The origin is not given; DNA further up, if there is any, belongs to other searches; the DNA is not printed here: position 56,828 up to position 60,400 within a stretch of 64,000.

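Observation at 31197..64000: Two paralogous surface-protein cassettes: giant multi-lectin/BNR protein, SLH-anchored proteins and small secreted lectin-like proteins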

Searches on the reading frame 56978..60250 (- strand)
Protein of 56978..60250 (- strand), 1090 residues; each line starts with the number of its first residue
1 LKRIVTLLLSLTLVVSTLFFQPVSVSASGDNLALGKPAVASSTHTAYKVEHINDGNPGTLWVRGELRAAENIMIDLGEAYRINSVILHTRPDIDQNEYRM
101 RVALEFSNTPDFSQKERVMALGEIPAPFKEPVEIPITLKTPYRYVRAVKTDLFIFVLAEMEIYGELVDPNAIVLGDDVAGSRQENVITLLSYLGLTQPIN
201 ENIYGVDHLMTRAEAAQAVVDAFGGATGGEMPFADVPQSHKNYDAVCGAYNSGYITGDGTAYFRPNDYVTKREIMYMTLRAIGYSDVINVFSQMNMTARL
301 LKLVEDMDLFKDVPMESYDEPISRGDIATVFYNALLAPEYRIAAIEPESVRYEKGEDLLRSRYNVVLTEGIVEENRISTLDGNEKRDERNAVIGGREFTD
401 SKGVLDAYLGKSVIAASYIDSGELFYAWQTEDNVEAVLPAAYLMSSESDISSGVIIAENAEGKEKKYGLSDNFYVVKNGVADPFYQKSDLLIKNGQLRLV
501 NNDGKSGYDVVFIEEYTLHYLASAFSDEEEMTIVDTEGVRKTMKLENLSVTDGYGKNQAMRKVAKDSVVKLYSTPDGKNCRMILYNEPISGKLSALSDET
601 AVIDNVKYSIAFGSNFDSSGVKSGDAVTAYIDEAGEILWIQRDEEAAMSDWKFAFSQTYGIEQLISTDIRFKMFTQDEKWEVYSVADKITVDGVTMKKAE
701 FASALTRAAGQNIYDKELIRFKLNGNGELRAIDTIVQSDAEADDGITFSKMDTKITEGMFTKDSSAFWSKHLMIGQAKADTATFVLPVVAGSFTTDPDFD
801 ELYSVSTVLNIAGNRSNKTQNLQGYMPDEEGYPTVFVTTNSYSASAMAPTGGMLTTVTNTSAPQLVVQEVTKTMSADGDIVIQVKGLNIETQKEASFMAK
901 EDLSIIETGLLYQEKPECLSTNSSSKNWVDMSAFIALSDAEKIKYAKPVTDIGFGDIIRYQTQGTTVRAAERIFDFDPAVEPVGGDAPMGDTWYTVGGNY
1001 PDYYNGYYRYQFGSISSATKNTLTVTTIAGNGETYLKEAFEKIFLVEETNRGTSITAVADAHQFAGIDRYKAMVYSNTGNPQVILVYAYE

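Call 6: search_protein_families(library=pfam, proteins=[window:56978-60250:-], max_evalue=0.01)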
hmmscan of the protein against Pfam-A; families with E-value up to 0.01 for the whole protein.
window:56978-60250:- (1090 aa): 3 families
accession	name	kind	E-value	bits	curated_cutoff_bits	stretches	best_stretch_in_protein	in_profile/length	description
PF00395.25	SLH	-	5.1e-11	42.8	20.8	1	232-273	1-42/44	S-layer homology domain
PF00754.31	F5_F8_type_C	-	1.7e-07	31.9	28.2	1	38-146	2-109/127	F5/8 type C domain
PF22633.2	F5_F8_type_C_2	-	6.4e-06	27.1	27.8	1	52-146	2-90/91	NedA-like, galactose-binding domain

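Call 9: search_protein_families(library=ncbifam, proteins=[window:56978-60250:-], max_evalue=0.01)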
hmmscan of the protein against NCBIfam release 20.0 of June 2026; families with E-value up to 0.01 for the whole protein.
window:56978-60250:- (1090 aa): 1 family
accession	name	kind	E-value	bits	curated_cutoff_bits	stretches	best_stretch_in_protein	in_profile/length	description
NF047619.1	NADase_discoid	domain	0.003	17.7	38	0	41-89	7-57/130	NADase-type glycan-binding domain-containing protein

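Call 27: find_encoding_contigs(protein=window:56978-60250:-, flank=10000, max_places=2)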
Protein window:56978-60250:- (1090 aa): no gene with exactly this product is on record in the collection.
